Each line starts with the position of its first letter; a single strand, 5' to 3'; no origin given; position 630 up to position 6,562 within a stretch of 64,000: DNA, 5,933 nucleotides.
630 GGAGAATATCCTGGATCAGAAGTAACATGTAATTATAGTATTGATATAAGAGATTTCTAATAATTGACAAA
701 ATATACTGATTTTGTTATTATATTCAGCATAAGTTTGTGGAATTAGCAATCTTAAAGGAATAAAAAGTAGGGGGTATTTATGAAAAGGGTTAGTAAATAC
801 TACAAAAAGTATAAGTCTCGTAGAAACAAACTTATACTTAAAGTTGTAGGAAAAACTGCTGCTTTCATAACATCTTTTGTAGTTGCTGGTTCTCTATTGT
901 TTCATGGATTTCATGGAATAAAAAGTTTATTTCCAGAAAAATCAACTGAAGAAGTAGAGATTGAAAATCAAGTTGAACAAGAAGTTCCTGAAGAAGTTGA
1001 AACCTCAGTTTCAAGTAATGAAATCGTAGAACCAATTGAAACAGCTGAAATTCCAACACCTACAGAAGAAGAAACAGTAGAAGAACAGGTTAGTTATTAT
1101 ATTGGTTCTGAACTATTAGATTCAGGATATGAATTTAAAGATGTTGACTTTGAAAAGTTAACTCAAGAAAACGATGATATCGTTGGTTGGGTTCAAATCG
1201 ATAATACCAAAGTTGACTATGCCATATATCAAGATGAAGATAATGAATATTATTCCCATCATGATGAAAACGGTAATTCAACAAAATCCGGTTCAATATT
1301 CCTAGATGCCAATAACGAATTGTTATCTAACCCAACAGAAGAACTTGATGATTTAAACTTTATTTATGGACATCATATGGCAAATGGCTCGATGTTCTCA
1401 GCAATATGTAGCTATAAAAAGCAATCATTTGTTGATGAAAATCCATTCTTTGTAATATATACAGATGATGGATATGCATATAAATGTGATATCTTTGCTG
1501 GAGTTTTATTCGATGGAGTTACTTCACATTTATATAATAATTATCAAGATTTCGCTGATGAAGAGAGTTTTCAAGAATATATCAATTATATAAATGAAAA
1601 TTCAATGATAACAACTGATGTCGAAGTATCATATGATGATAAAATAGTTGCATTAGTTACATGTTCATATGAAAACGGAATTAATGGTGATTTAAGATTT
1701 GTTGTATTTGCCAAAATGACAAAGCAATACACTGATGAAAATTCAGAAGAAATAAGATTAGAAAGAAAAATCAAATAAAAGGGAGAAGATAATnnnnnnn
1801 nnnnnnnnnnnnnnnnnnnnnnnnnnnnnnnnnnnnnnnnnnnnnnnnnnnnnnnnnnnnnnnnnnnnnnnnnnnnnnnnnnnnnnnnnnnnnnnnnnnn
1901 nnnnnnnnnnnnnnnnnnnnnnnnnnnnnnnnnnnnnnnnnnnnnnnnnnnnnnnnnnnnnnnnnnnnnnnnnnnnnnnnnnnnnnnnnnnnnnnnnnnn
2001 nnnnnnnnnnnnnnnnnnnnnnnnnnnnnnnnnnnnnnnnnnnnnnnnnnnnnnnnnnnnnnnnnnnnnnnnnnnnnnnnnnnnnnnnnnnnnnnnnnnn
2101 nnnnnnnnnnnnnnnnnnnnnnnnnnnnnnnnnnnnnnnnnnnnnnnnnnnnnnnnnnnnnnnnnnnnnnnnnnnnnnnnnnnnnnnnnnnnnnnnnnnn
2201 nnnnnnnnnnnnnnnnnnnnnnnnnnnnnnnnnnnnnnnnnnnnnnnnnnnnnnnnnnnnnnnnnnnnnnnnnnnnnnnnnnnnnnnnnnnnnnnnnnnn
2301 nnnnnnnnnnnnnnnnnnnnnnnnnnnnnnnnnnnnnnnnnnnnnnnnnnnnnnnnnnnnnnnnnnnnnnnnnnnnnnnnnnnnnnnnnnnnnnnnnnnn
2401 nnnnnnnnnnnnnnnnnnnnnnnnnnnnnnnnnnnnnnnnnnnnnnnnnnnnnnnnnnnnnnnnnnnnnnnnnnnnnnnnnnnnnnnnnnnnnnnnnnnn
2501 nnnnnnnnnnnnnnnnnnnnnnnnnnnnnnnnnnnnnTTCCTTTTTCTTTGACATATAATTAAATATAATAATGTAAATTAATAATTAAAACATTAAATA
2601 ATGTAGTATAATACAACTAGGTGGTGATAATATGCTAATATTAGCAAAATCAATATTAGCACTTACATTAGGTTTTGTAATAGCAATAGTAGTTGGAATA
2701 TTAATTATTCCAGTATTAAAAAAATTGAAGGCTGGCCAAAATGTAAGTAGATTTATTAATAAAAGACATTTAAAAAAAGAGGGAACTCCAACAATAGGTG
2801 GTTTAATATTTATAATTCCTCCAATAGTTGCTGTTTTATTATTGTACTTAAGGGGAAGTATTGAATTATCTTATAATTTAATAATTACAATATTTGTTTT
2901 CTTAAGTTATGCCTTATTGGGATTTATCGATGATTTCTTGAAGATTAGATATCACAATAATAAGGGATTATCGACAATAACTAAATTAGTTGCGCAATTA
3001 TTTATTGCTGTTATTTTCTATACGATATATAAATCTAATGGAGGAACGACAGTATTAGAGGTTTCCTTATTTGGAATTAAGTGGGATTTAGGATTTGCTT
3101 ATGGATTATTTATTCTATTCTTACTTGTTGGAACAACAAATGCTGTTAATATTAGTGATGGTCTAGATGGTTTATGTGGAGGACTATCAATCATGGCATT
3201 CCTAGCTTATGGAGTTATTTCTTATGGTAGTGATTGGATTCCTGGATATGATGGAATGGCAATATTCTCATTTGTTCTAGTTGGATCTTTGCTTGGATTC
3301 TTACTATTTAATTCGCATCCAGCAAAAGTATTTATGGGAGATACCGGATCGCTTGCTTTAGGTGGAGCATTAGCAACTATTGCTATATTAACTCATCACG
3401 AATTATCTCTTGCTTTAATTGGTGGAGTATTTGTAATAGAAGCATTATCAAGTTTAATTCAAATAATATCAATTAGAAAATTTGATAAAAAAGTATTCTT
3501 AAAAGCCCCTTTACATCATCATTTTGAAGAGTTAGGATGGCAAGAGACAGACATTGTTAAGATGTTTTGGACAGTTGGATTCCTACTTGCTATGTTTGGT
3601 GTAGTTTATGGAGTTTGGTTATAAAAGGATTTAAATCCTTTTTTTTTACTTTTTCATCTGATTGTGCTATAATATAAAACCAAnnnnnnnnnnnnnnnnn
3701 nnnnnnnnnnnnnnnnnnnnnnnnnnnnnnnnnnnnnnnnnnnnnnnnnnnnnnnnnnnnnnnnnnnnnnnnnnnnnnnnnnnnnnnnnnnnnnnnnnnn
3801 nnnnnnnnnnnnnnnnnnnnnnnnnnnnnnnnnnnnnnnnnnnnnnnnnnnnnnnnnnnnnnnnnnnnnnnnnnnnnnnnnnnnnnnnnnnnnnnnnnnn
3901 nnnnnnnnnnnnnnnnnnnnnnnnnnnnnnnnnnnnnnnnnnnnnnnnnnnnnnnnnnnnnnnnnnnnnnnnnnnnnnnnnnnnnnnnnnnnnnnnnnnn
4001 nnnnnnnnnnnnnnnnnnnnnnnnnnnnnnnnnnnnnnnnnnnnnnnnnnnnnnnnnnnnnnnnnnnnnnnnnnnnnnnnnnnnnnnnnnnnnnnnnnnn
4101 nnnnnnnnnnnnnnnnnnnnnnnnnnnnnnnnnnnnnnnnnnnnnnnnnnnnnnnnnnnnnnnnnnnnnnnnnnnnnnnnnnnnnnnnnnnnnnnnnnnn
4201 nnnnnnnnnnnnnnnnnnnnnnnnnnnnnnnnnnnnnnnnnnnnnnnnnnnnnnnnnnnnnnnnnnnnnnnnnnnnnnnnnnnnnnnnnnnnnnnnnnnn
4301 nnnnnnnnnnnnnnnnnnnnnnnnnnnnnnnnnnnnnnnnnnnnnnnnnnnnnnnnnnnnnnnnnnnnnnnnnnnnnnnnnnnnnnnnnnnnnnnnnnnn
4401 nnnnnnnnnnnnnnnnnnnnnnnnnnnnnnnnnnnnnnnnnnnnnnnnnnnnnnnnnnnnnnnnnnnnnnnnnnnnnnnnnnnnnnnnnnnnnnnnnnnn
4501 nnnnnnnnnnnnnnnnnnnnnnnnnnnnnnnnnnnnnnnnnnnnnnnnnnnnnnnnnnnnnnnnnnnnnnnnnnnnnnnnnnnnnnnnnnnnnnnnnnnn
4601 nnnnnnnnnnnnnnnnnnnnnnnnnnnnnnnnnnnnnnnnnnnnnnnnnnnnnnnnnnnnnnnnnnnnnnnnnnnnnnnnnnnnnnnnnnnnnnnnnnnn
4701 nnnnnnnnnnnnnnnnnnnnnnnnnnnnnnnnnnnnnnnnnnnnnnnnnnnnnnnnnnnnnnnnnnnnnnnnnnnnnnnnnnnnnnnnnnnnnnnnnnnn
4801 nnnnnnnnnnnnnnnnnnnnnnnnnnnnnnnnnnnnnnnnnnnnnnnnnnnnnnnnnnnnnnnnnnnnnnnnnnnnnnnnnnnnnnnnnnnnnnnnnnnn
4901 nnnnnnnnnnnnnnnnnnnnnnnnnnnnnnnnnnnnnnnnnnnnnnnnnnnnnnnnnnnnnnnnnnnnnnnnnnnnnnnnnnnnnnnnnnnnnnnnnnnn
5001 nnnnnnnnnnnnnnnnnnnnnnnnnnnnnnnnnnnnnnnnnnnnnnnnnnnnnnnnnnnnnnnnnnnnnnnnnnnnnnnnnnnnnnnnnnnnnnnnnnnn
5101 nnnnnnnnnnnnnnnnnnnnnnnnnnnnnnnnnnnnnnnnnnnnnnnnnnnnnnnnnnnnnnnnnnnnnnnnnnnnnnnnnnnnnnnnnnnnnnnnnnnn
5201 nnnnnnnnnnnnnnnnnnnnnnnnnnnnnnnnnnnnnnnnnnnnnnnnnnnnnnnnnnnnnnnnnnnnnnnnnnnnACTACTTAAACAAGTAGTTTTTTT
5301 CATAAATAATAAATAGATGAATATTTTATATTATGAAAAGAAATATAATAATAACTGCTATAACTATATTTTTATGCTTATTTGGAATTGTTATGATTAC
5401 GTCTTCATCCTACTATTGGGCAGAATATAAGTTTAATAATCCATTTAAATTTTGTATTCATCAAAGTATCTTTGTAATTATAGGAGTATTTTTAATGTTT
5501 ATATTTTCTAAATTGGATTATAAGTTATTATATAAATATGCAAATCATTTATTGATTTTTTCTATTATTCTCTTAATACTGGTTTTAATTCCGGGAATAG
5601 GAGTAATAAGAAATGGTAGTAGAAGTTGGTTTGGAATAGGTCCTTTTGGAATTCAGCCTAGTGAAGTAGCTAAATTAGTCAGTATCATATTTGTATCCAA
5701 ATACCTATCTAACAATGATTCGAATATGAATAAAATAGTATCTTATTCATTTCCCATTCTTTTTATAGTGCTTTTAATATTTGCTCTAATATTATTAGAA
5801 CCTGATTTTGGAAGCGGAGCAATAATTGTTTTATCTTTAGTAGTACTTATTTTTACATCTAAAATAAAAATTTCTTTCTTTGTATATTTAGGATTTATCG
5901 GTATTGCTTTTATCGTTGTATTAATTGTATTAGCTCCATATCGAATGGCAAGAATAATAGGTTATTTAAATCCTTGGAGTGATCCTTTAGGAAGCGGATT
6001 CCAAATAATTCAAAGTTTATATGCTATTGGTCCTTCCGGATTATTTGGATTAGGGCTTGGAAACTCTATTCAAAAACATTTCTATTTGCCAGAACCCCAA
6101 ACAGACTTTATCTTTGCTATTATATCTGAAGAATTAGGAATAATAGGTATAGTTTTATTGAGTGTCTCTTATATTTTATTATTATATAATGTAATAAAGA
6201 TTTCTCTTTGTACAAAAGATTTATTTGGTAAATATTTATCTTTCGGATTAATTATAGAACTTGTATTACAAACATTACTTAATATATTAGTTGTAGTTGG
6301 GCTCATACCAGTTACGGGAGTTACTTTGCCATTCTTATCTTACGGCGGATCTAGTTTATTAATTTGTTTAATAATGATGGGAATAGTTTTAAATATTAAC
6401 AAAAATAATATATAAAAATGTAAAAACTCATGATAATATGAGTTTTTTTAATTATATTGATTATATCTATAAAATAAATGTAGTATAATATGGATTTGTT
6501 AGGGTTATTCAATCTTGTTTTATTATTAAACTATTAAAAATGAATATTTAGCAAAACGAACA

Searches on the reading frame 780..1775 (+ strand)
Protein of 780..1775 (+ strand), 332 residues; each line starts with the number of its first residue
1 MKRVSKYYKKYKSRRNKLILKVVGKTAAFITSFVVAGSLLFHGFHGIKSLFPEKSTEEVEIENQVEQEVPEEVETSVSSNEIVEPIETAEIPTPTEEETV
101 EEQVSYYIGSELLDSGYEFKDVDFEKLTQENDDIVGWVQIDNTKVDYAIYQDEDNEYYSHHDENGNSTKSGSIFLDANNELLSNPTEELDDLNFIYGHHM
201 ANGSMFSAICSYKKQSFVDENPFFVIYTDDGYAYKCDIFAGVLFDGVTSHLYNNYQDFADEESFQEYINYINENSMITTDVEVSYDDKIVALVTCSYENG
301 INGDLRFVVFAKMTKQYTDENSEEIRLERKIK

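Call 92: search_protein_families(library=pfam, proteins=[window:780-1775:+], max_evalue=0.0001)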
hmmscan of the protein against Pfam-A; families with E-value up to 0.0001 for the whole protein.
window:780-1775:+ (332 aa): 1 family
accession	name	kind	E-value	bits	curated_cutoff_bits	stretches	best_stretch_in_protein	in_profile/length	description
PF04203.18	Sortase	-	1.7e-07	31.4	26.6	1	138-313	1-124/125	Sortase domain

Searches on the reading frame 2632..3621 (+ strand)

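Call 92: search_protein_families(library=pfam, proteins=[window:2632-3621:+], max_evalue=0.0001)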
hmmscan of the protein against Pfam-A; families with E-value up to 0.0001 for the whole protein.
window:2632-3621:+ (330 aa): 1 family
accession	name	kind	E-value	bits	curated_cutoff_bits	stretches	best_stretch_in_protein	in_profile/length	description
PF00953.26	Glycos_transf_4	-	2.1e-36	125.8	27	1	85-254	3-159/160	Glycosyl transferase family 4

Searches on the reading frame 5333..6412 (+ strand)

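Call 21: search_protein_families(library=pfam, proteins=[window:5333-6412:+], max_evalue=0.001)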
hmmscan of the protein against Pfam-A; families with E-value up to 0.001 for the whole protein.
window:5333-6412:+ (360 aa): 1 family
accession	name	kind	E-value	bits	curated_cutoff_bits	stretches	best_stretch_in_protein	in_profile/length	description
PF01098.24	FTSW_RODA_SPOVE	-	1.2e-104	350.6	26.4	1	10-358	6-353/356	Cell cycle protein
